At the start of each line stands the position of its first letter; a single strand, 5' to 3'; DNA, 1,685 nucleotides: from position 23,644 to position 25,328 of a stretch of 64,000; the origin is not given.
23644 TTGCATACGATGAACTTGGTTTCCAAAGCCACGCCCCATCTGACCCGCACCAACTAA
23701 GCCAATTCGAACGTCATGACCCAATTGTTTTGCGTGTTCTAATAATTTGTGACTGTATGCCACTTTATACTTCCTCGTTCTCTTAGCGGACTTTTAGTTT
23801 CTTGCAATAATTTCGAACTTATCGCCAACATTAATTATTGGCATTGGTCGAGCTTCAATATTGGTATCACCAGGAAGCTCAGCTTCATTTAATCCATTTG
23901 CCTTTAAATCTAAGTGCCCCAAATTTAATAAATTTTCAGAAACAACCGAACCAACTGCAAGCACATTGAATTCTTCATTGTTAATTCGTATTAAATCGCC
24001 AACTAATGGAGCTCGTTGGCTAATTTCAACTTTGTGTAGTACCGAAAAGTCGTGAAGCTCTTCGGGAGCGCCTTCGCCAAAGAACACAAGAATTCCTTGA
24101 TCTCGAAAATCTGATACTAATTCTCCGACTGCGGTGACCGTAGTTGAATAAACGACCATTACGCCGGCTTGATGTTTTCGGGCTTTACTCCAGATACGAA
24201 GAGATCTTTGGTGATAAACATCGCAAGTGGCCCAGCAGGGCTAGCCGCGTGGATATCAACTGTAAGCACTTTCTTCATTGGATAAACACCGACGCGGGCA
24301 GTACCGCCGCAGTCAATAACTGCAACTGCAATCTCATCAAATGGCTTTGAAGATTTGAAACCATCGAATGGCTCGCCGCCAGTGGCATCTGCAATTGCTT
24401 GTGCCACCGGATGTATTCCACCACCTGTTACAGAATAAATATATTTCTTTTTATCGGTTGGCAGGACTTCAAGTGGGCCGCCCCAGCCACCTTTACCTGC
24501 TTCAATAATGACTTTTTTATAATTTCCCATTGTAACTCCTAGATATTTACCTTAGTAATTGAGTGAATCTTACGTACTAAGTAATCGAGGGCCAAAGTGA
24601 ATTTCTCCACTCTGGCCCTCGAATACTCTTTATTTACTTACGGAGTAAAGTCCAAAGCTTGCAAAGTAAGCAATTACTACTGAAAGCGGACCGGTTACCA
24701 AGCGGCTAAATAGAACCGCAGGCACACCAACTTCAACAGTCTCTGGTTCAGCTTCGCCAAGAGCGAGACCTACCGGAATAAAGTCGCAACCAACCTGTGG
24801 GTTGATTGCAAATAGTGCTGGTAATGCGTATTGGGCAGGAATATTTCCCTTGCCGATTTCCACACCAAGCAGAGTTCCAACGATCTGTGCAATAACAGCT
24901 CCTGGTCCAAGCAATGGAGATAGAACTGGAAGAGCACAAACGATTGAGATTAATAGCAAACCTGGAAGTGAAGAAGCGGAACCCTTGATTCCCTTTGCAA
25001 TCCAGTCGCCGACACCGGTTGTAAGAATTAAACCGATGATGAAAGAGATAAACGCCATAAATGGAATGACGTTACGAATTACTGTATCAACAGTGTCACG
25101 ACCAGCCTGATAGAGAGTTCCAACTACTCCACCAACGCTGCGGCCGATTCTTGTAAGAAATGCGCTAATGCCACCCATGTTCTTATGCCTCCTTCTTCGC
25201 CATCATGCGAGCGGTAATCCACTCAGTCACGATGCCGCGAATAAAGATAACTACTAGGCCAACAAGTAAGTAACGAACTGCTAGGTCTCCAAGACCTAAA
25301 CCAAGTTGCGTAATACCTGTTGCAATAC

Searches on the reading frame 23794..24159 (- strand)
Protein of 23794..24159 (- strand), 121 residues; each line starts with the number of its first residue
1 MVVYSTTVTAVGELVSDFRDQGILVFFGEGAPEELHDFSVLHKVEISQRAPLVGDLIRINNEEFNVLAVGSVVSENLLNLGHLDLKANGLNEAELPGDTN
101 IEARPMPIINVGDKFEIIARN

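Call 4: search_protein_families(library=pfam, proteins=[window:23794-24159:-])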
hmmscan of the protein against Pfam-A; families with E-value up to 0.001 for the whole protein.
window:23794-24159:- (121 aa): 1 family
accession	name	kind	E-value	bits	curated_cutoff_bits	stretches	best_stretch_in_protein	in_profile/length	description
PF03829.18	PTSIIA_gutA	-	1.1e-30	106.3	25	1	3-114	1-112/113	PTS system glucitol/sorbitol-specific IIA component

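Call 5: search_protein_families(library=ncbifam, proteins=[window:23794-24159:-])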
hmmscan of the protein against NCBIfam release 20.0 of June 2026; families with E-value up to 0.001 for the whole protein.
window:23794-24159:- (121 aa): 2 families
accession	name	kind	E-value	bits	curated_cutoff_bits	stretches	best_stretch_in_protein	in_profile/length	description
TIGR00849.1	gutA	subfamily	4.4e-29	100.8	189.55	1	2-119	3-120/121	glucitol/sorbitol-specific PTS transporter subunit IIA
NF007696.0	PRK10377.1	equivalog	1.2e-21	76.8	165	1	2-105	3-106/121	PTS glucitol/sorbitol transporter subunit IIA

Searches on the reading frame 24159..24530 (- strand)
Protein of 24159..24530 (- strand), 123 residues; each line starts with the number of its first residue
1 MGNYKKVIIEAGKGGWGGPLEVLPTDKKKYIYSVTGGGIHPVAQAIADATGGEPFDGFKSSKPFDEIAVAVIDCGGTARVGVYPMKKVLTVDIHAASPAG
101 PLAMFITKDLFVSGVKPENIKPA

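Call 4: search_protein_families(library=pfam, proteins=[window:24159-24530:-])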
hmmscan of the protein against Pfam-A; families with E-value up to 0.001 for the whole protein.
window:24159-24530:- (123 aa): 1 family
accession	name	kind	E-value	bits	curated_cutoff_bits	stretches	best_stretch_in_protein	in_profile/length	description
PF03612.19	EIIBC-GUT_N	-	7e-50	169.8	22.8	1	7-121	2-116/184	Sorbitol phosphotransferase enzyme II N-terminus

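Call 5: search_protein_families(library=ncbifam, proteins=[window:24159-24530:-])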
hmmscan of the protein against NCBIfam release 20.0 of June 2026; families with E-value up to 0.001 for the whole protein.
window:24159-24530:- (123 aa): 2 families
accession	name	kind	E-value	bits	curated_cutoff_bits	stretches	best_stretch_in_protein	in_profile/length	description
NF049924.1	PTSGlctlSorbSrlE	equivalog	8.4e-45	153.2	400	1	4-121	1-118/330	PTS glucitol/sorbitol transporter subunit IIB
TIGR00825.1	EIIBC-GUT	subfamily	6.3e-34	117.5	458.7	1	7-121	3-117/331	glucitol/sorbitol-specific PTS transporter subunit IIBC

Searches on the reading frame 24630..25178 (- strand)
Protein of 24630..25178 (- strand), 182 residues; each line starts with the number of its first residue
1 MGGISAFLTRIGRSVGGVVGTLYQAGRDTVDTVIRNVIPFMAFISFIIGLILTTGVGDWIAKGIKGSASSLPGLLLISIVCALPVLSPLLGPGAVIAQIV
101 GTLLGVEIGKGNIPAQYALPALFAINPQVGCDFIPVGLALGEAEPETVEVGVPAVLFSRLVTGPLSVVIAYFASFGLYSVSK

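Call 4: search_protein_families(library=pfam, proteins=[window:24630-25178:-])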
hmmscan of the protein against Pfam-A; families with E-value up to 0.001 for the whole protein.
window:24630-25178:- (182 aa): 3 families
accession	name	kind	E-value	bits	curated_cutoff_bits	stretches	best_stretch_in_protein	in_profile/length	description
PF07663.16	EIIBC-GUT_C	-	2.2e-48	162.8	25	1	86-178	1-93/93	Sorbitol phosphotransferase enzyme II C-terminus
PF07670.19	Gate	-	2.9e-06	28.1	29.6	1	35-175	2-101/104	Nucleoside recognition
PF03612.19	EIIBC-GUT_N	-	7.9e-06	26.2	22.8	1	5-31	158-184/184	Sorbitol phosphotransferase enzyme II N-terminus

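Call 5: search_protein_families(library=ncbifam, proteins=[window:24630-25178:-])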
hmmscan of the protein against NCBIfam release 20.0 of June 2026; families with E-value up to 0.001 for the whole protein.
window:24630-25178:- (182 aa): 2 families
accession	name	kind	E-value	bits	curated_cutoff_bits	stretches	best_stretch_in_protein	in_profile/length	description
NF049924.1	PTSGlctlSorbSrlE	equivalog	1.7e-85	286.9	400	1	6-178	158-330/330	PTS glucitol/sorbitol transporter subunit IIB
TIGR00825.1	EIIBC-GUT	subfamily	1.8e-70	237.7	458.7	1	6-178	158-330/331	glucitol/sorbitol-specific PTS transporter subunit IIBC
